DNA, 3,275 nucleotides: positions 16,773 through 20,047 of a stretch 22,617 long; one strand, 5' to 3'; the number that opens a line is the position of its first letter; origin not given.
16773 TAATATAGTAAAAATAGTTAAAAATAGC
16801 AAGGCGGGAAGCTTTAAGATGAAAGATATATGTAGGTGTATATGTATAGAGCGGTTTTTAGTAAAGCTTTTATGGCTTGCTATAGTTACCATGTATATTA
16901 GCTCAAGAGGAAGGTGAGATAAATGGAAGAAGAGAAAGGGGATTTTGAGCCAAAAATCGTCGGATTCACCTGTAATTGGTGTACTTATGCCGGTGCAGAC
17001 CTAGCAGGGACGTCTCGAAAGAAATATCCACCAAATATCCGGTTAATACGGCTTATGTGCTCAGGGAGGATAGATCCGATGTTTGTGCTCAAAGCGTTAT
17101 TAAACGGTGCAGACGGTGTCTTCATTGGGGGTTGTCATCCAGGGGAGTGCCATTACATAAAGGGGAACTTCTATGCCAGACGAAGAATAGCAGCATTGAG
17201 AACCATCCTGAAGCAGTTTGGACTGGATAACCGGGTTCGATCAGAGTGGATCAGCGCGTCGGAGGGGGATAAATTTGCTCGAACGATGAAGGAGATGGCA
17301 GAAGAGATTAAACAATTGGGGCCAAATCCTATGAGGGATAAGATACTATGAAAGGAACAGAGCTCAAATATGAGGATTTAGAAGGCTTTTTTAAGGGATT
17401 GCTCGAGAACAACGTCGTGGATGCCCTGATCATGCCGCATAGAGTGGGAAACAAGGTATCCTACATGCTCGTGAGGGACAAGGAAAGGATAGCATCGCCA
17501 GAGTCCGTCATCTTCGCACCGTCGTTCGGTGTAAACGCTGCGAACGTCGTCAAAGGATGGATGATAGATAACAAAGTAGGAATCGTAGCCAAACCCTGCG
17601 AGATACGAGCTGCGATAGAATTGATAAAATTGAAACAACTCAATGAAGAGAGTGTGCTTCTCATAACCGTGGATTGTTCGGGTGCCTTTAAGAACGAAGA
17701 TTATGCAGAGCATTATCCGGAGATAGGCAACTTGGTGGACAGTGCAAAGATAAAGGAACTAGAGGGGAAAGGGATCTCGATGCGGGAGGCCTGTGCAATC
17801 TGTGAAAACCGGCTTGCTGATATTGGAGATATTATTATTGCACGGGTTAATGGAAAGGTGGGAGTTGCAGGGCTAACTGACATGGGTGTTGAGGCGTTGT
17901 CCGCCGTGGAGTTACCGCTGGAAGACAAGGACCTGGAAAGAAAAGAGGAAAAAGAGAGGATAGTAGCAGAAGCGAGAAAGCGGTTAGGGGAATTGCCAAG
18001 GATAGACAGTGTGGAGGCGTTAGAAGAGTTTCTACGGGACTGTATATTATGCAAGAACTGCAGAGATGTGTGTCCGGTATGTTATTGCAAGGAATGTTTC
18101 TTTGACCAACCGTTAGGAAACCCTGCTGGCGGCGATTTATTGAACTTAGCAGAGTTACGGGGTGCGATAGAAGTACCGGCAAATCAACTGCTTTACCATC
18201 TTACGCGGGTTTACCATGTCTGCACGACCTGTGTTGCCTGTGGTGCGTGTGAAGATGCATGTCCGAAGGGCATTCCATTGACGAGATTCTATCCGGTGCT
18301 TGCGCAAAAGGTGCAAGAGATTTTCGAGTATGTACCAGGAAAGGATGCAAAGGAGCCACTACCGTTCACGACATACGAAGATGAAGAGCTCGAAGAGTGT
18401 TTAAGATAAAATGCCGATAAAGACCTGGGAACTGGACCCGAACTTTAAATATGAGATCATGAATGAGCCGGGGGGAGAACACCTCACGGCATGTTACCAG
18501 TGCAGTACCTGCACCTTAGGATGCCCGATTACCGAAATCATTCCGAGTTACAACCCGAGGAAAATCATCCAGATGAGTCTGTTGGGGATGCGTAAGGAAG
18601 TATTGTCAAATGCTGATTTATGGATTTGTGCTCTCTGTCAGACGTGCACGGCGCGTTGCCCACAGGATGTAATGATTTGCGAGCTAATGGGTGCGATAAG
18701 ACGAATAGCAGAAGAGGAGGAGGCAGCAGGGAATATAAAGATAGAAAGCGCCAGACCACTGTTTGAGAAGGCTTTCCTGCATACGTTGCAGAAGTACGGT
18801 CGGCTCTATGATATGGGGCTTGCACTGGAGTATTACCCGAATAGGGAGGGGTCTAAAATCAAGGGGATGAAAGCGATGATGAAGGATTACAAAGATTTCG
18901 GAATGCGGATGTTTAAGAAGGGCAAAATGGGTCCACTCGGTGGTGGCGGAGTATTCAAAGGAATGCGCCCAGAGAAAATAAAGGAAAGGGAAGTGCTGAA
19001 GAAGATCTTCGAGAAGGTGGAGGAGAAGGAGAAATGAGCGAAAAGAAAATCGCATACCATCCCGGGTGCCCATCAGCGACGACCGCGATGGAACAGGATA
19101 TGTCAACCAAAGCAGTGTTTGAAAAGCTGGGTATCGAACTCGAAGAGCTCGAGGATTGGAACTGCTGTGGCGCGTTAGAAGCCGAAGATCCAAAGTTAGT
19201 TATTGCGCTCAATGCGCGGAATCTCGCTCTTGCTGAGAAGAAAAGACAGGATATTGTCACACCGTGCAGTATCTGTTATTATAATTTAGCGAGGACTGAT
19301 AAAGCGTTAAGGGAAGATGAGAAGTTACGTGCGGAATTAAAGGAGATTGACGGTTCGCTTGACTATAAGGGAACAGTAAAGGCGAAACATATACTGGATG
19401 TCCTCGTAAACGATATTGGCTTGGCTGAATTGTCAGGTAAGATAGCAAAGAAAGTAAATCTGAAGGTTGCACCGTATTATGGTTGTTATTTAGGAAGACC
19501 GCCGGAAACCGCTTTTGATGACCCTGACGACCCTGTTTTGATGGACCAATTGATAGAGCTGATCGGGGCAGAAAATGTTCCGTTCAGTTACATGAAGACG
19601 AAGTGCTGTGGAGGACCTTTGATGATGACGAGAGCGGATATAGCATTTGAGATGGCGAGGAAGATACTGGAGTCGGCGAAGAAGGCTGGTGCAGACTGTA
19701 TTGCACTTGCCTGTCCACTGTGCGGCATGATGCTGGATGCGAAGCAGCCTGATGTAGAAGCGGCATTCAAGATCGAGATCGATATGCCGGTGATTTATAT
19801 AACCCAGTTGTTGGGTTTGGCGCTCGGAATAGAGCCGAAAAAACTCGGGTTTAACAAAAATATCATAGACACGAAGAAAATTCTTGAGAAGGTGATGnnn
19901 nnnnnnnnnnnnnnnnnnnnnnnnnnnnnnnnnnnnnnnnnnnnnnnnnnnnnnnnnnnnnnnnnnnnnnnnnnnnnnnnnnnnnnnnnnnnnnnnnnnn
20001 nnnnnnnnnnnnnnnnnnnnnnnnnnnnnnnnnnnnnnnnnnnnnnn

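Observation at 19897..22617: Covalently fused double HdrA whose two halves have lost complementary cofactor-binding parts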

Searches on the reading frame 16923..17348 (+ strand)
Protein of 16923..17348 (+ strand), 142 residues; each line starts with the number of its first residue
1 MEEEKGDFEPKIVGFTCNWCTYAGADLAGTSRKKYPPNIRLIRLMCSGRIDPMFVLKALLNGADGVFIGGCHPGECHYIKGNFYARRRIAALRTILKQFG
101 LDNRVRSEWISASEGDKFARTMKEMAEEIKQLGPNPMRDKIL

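Call 3: search_protein_families(library=pfam, proteins=[window:16923-17348:+], max_evalue=0.01)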
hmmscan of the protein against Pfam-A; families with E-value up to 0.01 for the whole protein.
window:16923-17348:+ (142 aa): 1 family
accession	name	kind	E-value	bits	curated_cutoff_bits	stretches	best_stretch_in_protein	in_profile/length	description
PF02662.21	FlpD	-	9.2e-54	181.1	22.3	1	12-133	1-123/123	Methyl-viologen-reducing hydrogenase, delta subunit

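Call 4: search_protein_families(library=ncbifam, proteins=[window:16923-17348:+], max_evalue=0.001)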
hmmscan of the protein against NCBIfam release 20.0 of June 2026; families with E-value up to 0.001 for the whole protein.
window:16923-17348:+ (142 aa): 3 families
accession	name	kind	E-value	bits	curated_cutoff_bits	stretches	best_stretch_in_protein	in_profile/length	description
NF040770.1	hetero_SS_HdrA2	exception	2.9e-53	181.1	1100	1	5-135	643-774/777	CoB-CoM heterodisulfide reductase HdrA2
NF045873.1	F420_non_VhuD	exception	7e-39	133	215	1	9-138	1-131/132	F420-non-reducing hydrogenase iron-sulfur subunit VhuD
NF041891.1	hdrA_Methbact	equivalog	4.3e-10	38.5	1300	1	4-130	638-759/762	ferredoxin:CoB-CoM heterodisulfide reductase subunit HdrA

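Call 71: search_solved_structures(query=window:16923-17348:+, show_alignments=3, max_evalue=0.00001)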
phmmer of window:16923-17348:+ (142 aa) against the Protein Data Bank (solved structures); distinct sequences matched with E-value up to 0.00001: 6.
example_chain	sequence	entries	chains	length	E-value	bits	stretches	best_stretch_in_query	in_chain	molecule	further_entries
8rvu_F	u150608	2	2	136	7.9e-54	184.9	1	7-135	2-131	Methyl viologen-reducing hydrogenase, subunit D-related protein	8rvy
8rvv_F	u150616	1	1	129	2.8e-53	183.2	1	8-134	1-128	Methyl viologen-reducing hydrogenase, subunit D-related protein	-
5odc_D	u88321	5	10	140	1.1e-52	181.3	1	7-140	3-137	Methyl-viologen reducing hydrogenase subunit D | Methyl-viologen reducing hydrogenase, subunit D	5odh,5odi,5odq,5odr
7bkb_F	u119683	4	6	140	4.1e-48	166.4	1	6-139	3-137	F420-non-reducing hydrogenase subunit D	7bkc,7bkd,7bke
9sw2_D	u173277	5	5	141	8.9e-48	165.3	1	9-140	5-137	F420-non-reducing hydrogenase iron-sulfur subunit D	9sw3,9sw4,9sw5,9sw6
9sfi_K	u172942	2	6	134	2.4e-31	112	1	9-138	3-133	F420-non-reducing hydrogenase subunit delta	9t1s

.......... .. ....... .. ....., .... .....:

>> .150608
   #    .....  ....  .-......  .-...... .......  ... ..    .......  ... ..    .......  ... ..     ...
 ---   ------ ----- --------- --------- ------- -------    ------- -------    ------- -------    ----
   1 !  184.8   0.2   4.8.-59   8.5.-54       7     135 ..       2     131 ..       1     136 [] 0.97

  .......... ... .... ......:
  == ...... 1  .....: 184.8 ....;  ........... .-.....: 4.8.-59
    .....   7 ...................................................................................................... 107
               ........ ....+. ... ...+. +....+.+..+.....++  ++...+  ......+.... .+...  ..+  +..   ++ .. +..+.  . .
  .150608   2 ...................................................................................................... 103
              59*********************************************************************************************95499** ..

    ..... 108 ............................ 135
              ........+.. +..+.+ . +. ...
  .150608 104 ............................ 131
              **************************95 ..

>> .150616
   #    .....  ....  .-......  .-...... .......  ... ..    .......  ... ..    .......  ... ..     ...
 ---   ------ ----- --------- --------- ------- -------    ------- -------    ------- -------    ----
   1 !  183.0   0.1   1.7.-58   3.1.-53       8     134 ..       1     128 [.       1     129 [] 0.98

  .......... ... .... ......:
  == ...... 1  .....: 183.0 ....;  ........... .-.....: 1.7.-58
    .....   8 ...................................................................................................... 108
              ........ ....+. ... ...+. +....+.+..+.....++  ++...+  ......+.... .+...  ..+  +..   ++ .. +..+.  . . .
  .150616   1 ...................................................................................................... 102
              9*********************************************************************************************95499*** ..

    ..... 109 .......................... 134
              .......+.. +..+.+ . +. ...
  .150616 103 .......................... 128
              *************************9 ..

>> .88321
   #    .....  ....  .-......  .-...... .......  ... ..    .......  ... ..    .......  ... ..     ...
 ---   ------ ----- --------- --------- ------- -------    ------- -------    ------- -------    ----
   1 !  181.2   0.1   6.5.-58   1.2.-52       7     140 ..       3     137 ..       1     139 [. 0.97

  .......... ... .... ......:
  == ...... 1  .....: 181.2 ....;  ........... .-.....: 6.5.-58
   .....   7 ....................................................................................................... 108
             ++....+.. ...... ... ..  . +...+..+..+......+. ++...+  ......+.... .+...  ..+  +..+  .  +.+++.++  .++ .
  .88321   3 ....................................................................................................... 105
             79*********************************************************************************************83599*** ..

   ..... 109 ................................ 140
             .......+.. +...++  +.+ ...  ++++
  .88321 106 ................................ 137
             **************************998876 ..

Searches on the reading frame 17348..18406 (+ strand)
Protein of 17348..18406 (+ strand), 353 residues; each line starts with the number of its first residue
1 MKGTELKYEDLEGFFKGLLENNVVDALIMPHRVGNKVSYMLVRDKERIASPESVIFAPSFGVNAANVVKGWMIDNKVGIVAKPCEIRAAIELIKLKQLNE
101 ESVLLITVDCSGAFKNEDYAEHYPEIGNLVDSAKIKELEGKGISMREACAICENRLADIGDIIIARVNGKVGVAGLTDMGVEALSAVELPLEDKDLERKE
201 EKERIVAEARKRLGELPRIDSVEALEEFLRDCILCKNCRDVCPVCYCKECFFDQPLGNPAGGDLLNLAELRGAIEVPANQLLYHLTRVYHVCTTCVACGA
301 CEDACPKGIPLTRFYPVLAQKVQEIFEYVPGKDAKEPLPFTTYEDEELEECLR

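Call 3: search_protein_families(library=pfam, proteins=[window:17348-18406:+], max_evalue=0.01)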
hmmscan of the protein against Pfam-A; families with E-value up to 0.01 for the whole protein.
window:17348-18406:+ (353 aa): 9 families
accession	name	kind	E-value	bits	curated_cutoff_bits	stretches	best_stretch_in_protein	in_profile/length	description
PF13183.11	Fer4_8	-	3.8e-08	34.2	27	1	229-309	2-68/68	4Fe-4S dicluster domain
PF04432.18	FrhB_FdhB_C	-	7.7e-07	29.5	23.3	1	75-168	2-114/150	Coenzyme F420 hydrogenase/dehydrogenase, beta subunit C terminus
PF12797.12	Fer4_2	-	0.00022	21.4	24.5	1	287-306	2-21/22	4Fe-4S binding domain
PF13534.11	Fer4_17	-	0.00026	21.9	22.2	0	220-243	35-57/61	4Fe-4S dicluster domain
PF13484.11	Fer4_16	-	0.00043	21.4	30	0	295-309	2-16/66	4Fe-4S double cluster binding domain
PF00037.32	Fer4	-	0.00078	19.6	21.1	1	294-308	7-21/24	4Fe-4S binding domain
PF13237.11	Fer4_10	-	0.00085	19.6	25.5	0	230-306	7-53/53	4Fe-4S dicluster domain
PF13187.11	Fer4_9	-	0.0028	18.1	27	0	231-308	1-50/52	4Fe-4S dicluster domain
PF12838.12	Fer4_7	-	0.0044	17.9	27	0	232-309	2-52/52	4Fe-4S dicluster domain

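Call 4: search_protein_families(library=ncbifam, proteins=[window:17348-18406:+], max_evalue=0.001)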
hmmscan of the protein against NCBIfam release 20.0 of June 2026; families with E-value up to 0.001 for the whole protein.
window:17348-18406:+ (353 aa): 7 families
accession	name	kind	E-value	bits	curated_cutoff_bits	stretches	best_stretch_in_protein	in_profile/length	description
TIGR02910.1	sulfite_red_A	equivalog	3.2e-05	23.3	323.15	0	218-249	208-239/334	anaerobic sulfite reductase subunit AsrA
TIGR01971.1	NuoI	subfamily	0.00024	20.7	113.05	0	292-317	80-106/121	NADH-quinone oxidoreductase, chain I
TIGR00314.1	cdhA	equivalog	0.00032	18.6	781.3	0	208-315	377-459/784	CO dehydrogenase/acetyl-CoA synthase complex subunit alpha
TIGR00273.1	TIGR00273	equivalog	0.00056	18.9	444.8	0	231-315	294-365/432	LutB/LldF family L-lactate oxidation iron-sulfur protein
NF038196.1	ferrodoxin_EFR1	subfamily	0.00062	19.9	75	0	285-307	176-198/242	EFR1 family ferrodoxin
NF006221.0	PRK08348.1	subfamily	0.00075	19.2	124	0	283-308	65-90/136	NADH-plastoquinone oxidoreductase subunit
NF006391.0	PRK08640.1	equivalog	0.0008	18.4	244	0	292-336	152-197/254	succinate dehydrogenase iron-sulfur subunit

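Call 55: search_solved_structures(query=window:17348-18406:+, show_alignments=1, max_evalue=0.001)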
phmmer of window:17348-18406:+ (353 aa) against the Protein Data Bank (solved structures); distinct sequences matched with E-value up to 0.001: 3.
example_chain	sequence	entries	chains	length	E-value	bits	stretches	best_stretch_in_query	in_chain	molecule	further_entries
9t1s_M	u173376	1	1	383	5.6e-24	88.1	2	207-337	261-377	formate dehydrogenase (coenzyme F420)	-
8rvu_E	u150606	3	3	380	7.2e-20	74.6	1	138-337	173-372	Formate dehydrogenase, beta subunit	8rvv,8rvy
7bkb_E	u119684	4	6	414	2.6e-15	59.6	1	134-340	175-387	Formate dehydrogenase, beta subunit (F420)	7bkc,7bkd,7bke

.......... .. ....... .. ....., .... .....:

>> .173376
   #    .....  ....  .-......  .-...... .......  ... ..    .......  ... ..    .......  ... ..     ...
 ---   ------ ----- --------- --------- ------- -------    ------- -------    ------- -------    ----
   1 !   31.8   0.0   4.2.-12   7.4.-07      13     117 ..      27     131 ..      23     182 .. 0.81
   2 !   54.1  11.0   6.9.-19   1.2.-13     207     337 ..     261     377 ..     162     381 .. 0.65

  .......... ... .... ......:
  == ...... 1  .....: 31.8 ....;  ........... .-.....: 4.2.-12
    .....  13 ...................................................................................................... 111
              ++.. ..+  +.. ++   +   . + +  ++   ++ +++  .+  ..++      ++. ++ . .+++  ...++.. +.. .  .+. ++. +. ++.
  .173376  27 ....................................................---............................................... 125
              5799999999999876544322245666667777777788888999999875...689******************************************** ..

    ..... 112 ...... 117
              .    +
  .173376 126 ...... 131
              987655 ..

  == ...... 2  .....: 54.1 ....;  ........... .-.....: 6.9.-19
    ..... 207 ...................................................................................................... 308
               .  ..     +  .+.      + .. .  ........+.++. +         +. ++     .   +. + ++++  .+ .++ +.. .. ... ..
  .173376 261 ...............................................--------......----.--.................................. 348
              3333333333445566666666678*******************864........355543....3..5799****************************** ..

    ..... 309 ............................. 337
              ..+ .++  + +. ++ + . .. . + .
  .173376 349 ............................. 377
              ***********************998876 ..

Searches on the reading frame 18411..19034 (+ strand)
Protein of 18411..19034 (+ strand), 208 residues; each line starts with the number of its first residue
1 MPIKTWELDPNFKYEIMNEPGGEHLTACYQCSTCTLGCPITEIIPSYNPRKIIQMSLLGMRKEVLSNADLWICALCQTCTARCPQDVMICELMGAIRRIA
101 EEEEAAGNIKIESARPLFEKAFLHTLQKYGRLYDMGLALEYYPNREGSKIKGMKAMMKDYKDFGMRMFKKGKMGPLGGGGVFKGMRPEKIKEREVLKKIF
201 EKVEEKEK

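Call 3: search_protein_families(library=pfam, proteins=[window:18411-19034:+], max_evalue=0.01)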
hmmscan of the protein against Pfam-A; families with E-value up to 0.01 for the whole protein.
window:18411-19034:+ (208 aa): 5 families
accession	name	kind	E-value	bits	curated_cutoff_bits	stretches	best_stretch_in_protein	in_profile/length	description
PF13183.11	Fer4_8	-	2.1e-08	35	27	1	25-87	2-68/68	4Fe-4S dicluster domain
PF13187.11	Fer4_9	-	2.2e-08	34.4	27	1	27-87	1-51/52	4Fe-4S dicluster domain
PF13534.11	Fer4_17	-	6.3e-08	33.5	22.2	1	27-87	1-60/61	4Fe-4S dicluster domain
PF13237.11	Fer4_10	-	1.1e-06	28.8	25.5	1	69-97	5-22/53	4Fe-4S dicluster domain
PF12838.12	Fer4_7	-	0.00021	22.2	27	1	28-87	2-52/52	4Fe-4S dicluster domain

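Call 4: search_protein_families(library=ncbifam, proteins=[window:18411-19034:+], max_evalue=0.001)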
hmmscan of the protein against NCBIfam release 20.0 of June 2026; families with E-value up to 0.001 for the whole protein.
window:18411-19034:+ (208 aa): 10 families
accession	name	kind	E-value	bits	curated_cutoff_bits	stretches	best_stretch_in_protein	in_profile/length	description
TIGR03290.1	CoB_CoM_SS_C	equivalog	1.1e-21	77.3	160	1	26-105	2-80/144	CoB--CoM heterodisulfide reductase subunit C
NF038018.1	qmoC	equivalog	1.8e-21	77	300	1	12-106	5-97/360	quinone-interacting membrane-bound oxidoreductase complex subunit QmoC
NF041890.1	hdrC_Methbact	equivalog_domain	5.7e-14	52.1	270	1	22-106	25-107/192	ferredoxin:CoB-CoM heterodisulfide reductase subunit HdrC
NF041779.1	hetero_SS_HdrC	equivalog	9.3e-12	44.8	350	1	25-119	30-118/198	ferredoxin:CoB-CoM heterodisulfide reductase subunit HdrC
NF008369.0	PRK11168.1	equivalog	1.6e-10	40.5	278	1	23-103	8-90/401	anaerobic glycerol-3-phosphate dehydrogenase subunit C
NF042952.1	MFR_FeS_SdhB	equivalog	3.9e-08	32.7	600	1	67-202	198-313/320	8-methylmenaquinol:fumarate reductase iron-sulfur subunit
TIGR03379.1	glycerol3P_GlpC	equivalog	2e-06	26.8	279.9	1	25-99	4-80/397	anaerobic glycerol-3-phosphate dehydrogenase subunit GlpC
TIGR00273.1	TIGR00273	equivalog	1.4e-05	24.2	444.8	1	25-108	292-381/432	LutB/LldF family L-lactate oxidation iron-sulfur protein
NF045670.1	quin_L_LdhH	equivalog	1.4e-05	23.6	800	1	13-133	291-416/706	L-lactate dehydrogenase (quinone) large subunit LdhH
NF009227.0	PRK12577.1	equivalog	0.00093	17.9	349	0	67-173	205-302/330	succinate dehydrogenase/fumarate reductase iron-sulfur subunit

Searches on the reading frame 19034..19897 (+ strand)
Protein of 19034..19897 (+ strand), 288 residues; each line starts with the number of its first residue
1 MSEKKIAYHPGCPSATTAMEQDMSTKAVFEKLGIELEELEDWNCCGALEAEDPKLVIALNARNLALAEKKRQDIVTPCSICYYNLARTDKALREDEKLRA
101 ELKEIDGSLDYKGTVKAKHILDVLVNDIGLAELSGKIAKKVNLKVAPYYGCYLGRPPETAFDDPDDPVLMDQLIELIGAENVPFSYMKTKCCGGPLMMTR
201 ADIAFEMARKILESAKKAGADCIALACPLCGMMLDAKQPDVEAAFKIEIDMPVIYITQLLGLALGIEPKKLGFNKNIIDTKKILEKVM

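Call 3: search_protein_families(library=pfam, proteins=[window:19034-19897:+], max_evalue=0.01)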
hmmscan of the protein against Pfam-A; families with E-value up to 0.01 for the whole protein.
window:19034-19897:+ (288 aa): 2 families
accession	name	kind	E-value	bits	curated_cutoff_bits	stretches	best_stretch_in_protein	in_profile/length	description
PF02754.22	CCG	-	4.3e-28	97.7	20.6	2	145-235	1-85/85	Cysteine-rich domain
PF24939.1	DUF7756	-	0.006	17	27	0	28-73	1-46/123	Domain of unknown function (DUF7756)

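Call 4: search_protein_families(library=ncbifam, proteins=[window:19034-19897:+], max_evalue=0.001)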
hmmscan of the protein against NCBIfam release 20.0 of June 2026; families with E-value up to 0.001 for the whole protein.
window:19034-19897:+ (288 aa): 8 families
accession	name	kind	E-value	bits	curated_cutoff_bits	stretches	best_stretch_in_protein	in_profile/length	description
TIGR03288.1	CoB_CoM_SS_B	equivalog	9.8e-64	215.4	345.15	1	6-287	2-290/290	CoB--CoM heterodisulfide reductase subunit B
NF042965.1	MFR_anch_SdhE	equivalog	9.6e-60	202.5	500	1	5-283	2-281/282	8-methylmenaquinol:fumarate reductase membrane anchor subunit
NF041780.1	hetero_SS_HdrB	equivalog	2.3e-26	92.8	450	1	22-286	22-304/304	ferredoxin:CoB-CoM heterodisulfide reductase subunit HdrB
NF045670.1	quin_L_LdhH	equivalog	7.6e-13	47.6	800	1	3-235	466-686/706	L-lactate dehydrogenase (quinone) large subunit LdhH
NF008369.0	PRK11168.1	equivalog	1.8e-08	33.7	278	1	3-89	166-256/401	anaerobic glycerol-3-phosphate dehydrogenase subunit C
NF004898.0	PRK06259.1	equivalog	1.2e-07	30.8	385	1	3-261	261-485/488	fumarate reductase (CoM/CoB) subunit TfrB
NF008434.0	PRK11274.1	equivalog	0.00037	19.5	333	0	4-50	168-214/409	glycolate oxidase subunit GlcF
NF045663.1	diclust_near_Sec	equivalog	0.0009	17.4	530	0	190-244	458-513/759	pyridine nucleotide-disulfide oxidoreductase/dicluster-binding protein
